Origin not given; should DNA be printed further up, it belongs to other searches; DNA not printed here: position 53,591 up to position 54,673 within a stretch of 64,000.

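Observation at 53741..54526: c-type cytochrome flanked by Cys-heptad 'KTLNPCA' tandem repeats encoded by drifting 21-bp DNA repeats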

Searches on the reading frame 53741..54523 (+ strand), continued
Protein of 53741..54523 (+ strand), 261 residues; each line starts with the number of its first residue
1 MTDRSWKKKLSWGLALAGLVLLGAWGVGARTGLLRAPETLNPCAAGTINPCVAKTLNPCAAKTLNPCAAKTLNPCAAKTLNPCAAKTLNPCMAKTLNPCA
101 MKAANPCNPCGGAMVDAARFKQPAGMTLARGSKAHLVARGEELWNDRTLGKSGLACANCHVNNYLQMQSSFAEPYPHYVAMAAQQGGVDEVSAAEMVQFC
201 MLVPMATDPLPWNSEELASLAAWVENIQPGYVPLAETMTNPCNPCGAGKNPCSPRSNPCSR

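Call 13: find_encoding_contigs(protein=P0082, flank=8000, max_places=2)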
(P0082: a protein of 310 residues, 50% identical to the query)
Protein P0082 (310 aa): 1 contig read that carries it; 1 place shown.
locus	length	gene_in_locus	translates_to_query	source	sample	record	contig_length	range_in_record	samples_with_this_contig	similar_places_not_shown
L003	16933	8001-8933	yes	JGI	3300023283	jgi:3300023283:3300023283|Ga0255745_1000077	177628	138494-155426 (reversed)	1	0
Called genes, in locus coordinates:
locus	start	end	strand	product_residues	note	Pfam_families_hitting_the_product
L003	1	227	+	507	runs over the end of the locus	PF00361:Proton_antipo_M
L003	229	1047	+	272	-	PF10502:Peptidase_S26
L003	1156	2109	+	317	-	PF11376:DUF3179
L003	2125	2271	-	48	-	PF00127:Copper-bind (weak), PF07731:Cu-oxidase_2 (weak)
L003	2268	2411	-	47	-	-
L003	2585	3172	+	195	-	PF04542:Sigma70_r2, PF08281:Sigma70_r4_2, PF04545:Sigma70_r4 (weak)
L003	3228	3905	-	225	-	PF06532:NrsF (weak)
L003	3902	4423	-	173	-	PF07638:Sigma70_ECF (weak), PF04542:Sigma70_r2, PF08281:Sigma70_r4_2, PF04545:Sigma70_r4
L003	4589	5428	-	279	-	PF02683:DsbD_TM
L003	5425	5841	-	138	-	PF13899:Thioredoxin_7 (weak), PF00085:Thioredoxin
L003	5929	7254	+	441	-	PF14522:Cytochrome_C7 (faint), PF22113:Mtrc-MtrF_II-IV_dom (faint), PF13435:Cytochrome_C554 (weak), PF00130:C1_1 (faint)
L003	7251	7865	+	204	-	-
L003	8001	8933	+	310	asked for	PF21342:SoxA-TsdA_cyt-c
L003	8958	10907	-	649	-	PF00009:GTP_EFTU, PF03144:GTP_EFTU_D2, PF25461:Beta-barrel_SelB (faint), PF09106:WHD_2nd_SelB, PF09107:WHD_3rd_SelB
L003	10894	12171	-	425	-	PF02403:Seryl_tRNA_N, PF00587:tRNA-synt_2b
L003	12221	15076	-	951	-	PF01564:Spermine_synth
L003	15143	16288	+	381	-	PF00890:FAD_binding_2 (weak), PF01266:DAO, PF12831:FAD_oxidored (weak), PF13450:NAD_binding_8 (weak)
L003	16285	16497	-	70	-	-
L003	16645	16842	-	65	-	PF06902:Fer4_19, PF13459:Fer4_15, PF13370:Fer4_13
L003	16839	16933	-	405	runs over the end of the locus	PF00067:p450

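Call 14: find_encoding_contigs(protein=P0108, flank=8000, max_places=2)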
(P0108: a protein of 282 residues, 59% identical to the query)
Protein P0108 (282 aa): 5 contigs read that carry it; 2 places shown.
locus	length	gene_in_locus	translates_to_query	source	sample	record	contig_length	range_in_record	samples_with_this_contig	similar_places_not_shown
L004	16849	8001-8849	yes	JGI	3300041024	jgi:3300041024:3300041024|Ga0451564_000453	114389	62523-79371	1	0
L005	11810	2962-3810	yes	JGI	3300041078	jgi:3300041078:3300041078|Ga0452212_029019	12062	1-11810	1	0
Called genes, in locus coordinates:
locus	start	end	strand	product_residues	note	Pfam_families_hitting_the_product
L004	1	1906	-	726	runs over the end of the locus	PF19313:DUF5916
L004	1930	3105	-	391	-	PF00108:Thiolase_N, PF02803:Thiolase_C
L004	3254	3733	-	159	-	PF13577:SnoaL_4 (weak), PF12680:SnoaL_2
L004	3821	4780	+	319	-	PF00296:Bac_luciferase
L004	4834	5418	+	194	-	PF00440:TetR_N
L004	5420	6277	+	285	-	PF04116:FA_hydroxylase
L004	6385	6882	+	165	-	PF13577:SnoaL_4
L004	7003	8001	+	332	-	PF11376:DUF3179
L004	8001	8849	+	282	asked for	PF21342:SoxA-TsdA_cyt-c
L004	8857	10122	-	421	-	PF14522:Cytochrome_C7 (faint), PF22113:Mtrc-MtrF_II-IV_dom (faint)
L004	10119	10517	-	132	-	PF07681:DoxX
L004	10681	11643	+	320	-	PF00174:Oxidored_molyb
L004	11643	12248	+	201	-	PF01794:Ferric_reduct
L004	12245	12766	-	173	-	PF00300:His_Phos_1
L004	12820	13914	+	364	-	-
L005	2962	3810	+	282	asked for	PF21342:SoxA-TsdA_cyt-c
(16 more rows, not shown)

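Call 15: find_encoding_contigs(protein=P0114, flank=8000, max_places=2)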
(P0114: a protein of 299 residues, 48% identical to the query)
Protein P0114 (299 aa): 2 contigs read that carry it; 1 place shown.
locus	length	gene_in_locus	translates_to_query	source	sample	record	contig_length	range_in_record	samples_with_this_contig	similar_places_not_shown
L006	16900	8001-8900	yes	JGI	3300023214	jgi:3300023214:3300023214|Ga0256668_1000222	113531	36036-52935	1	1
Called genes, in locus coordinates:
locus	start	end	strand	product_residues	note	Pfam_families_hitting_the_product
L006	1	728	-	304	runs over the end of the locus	PF03958:Secretin_N (weak), PF00263:Secretin (weak)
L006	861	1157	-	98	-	PF00076:RRM_1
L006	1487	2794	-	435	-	PF00155:Aminotran_1_2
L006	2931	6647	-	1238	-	PF00392:GntR, PF07729:FCD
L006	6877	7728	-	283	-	PF00106:adh_short, PF01370:Epimerase (weak), PF08659:KR, PF13561:adh_short_C2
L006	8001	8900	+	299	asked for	PF21342:SoxA-TsdA_cyt-c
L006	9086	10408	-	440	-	PF14522:Cytochrome_C7 (faint), PF22113:Mtrc-MtrF_II-IV_dom (faint), PF13435:Cytochrome_C554 (weak)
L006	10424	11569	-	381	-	-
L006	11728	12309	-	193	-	PF01625:PMSR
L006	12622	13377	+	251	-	-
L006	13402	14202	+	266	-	PF03372:Exo_endo_phos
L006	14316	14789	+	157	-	PF13577:SnoaL_4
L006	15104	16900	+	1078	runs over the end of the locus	PF06980:DUF1302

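Call 16: find_encoding_contigs(protein=P0058, flank=8000, max_places=2)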
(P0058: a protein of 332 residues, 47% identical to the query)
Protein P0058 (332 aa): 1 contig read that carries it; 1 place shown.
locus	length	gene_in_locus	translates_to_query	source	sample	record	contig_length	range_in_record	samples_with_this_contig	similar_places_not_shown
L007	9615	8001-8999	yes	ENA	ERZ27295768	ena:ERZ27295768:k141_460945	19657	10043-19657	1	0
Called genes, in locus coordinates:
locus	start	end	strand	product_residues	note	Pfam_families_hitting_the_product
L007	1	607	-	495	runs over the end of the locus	PF00884:Sulfatase, PF16347:SGSH_C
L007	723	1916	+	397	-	PF00890:FAD_binding_2 (faint), PF01266:DAO (faint), PF03486:HI0933_like, PF12831:FAD_oxidored (faint), PF13738:Pyr_redox_3 (faint), PF22780:HI0933_like_1st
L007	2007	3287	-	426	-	PF07690:MFS_1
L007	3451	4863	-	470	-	PF01734:Patatin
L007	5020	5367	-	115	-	-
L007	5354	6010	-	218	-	PF21006:NHase_beta_N, PF02211:NHase_beta_C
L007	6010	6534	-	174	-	PF02979:NHase_alpha, PF14407:Frankia_peptide (faint)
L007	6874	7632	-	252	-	PF00657:Lipase_GDSL (weak), PF13472:Lipase_GDSL_2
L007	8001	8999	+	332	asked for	PF02389:Cornifin, PF03150:CCP_MauG (faint), PF21342:SoxA-TsdA_cyt-c (weak), PF02389:Cornifin (weak)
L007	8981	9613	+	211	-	?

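Call 17: find_encoding_contigs(protein=P0085, flank=8000, max_places=2)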
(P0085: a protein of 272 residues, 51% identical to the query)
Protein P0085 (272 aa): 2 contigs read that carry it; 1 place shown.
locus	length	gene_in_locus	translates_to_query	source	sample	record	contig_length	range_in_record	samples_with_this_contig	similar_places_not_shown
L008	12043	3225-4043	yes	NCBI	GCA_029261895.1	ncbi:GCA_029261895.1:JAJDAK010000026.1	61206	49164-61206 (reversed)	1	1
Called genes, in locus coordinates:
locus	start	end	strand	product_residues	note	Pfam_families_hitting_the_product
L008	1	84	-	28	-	?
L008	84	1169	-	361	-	PF01658:Inos-1-P_synth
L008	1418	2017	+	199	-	PF01106:NifU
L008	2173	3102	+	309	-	PF04055:Radical_SAM, PF06463:Mob_synth_C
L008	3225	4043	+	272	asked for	PF21342:SoxA-TsdA_cyt-c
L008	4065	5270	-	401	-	PF14522:Cytochrome_C7 (faint), PF22113:Mtrc-MtrF_II-IV_dom (faint), PF13435:Cytochrome_C554 (weak)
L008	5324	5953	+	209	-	-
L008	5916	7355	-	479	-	PF14238:DUF4340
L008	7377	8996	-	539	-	PF23357:DUF7088, PF09822:ABC_transp_aux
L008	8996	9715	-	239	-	PF01061:ABC2_membrane (weak), PF12679:ABC2_membrane_2, PF12730:ABC2_membrane_4 (weak), PF12698:ABC2_membrane_3, PF13346:ABC2_membrane_5 (weak)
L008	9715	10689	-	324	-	PF00005:ABC_tran, PF13304:AAA_21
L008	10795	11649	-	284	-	PF14539:DUF4442 (weak), PF13622:4HBT_3 (weak), PF03061:4HBT (faint)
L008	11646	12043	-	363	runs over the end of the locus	PF08240:ADH_N, PF00107:ADH_zinc_N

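Call 33: predict_structure(alignment_id=A1)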
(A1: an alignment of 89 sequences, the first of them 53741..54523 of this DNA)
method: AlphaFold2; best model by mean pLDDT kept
length: 261 residues; sequences in the alignment: 89
mean_pLDDT: 72.2   pTM: 0.57
mean pLDDT of the five models: 72.2, 72.1, 71.8, 71.0, 70.8
residues with pLDDT >= 90: 118; 70-90: 7; 50-70: 70; < 50: 66
segments of 3 or more residues with pLDDT < 50: 1-3, 30-35, 38-57, 59-65, 94-105, 259-261
pLDDT, mean of each block of 10 residues (from residue 1): 52 64 58 46 42 46 50 51 49 46 48 90 98 98 98 95 93 96 96 98 97 98 98 72 53 52 43
secondary structure, 60 per line:
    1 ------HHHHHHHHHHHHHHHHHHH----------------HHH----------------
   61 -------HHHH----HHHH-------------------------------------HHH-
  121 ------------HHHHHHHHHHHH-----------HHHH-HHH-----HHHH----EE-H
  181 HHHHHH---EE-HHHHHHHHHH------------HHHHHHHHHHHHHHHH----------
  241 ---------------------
elements in order: H7-25 H68-71 H76-79 H133-144 H156-159 H169-172 H180-186 H193-202 H215-230

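Call 35: fold_search(model_id=the predicted structure, library=pdb)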
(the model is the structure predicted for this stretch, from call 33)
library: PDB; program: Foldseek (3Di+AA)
matches with E <= 10: 60; with E <= 0.001: 0
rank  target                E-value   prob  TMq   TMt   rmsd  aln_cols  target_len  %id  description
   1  5lo9_B                1.0e-02  1.00  0.30  0.18   9.7       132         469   22  Thiosulfate dehydrogenase (TsdBA) from Marichromatium purpuratum - "as isolated" form (released 2016-10-12)
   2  4wq7                  1.9e-02  1.00  0.30  0.34  10.6       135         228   17  Thiosulfate dehydrogenase (TsdA) from Allochromatium vinosum - "as isolated" form (released 2015-02-18)
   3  1h31_A                2.2e-02  1.00  0.29  0.29   3.2        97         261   23  Oxidised SoxAX complex from Rhodovulum sulfidophilum (released 2002-11-07)
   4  4wq9                  3.2e-02  0.99  0.30  0.33  10.6       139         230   16  Thiosulfate dehydrogenase (TsdA) from Allochromatium vinosum - dithionite soak (released 2015-02-18)
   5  4v2k                  3.2e-02  0.99  0.30  0.32  10.7       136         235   18  Crystal structure of the thiosulfate dehydrogenase TsdA in complex with thiosulfate (released 2015-02-18)
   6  4wqd                  3.4e-02  0.99  0.30  0.33  10.7       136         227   18  Thiosulfate dehydrogenase (TsdA) from Allochromatium vinosum - K208G mutant (released 2015-02-18)
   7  4wq8                  3.6e-02  0.99  0.30  0.34   9.7       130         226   18  Thiosulfate dehydrogenase (TsdA) from Allochromatium vinosum - tetrathionate soak (released 2015-02-18)
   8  2c1d_A                3.8e-02  1.00  0.28  0.28   3.8       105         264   21  Crystal structure of SoxXA from P. pantotrophus (released 2005-10-06)
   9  4wqa                  3.8e-02  0.99  0.29  0.33   9.8       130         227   18  Thiosulfate dehydrogenase (TsdA) from Allochromatium vinosum - tetrathionate co-crystallization (released 2015-02-18)
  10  3oa8_A                4.0e-02  0.99  0.28  0.32   5.6       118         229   18  Diheme SoxAX (released 2011-05-18)
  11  4wqc                  5.0e-02  0.98  0.29  0.33  10.7       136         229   18  Thiosulfate dehydrogenase (TsdA) from Allochromatium vinosum - K208N mutant (released 2015-02-18)
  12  3ocd_A                7.6e-02  0.97  0.28  0.31   5.8       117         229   18  Diheme SoxAX - C236M mutant (released 2011-05-18)
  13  5c2v_C                4.4e-01  0.77  0.26  0.22   5.5       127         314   15  Kuenenia stuttgartiensis Hydrazine Synthase (released 2015-10-14)
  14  4pwa_C                9.3e-01  0.28  0.20  0.49   5.1       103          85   17  Crystal structure of the c-type cytochrome SorU from Sinorhizobium meliloti (released 2015-06-03)
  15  8wb4_V                1.2e+00  0.14  0.19  0.33   8.9       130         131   17  Structure of PSII-ACPII supercomplex from cryptophyte algae (released 2024-06-05)
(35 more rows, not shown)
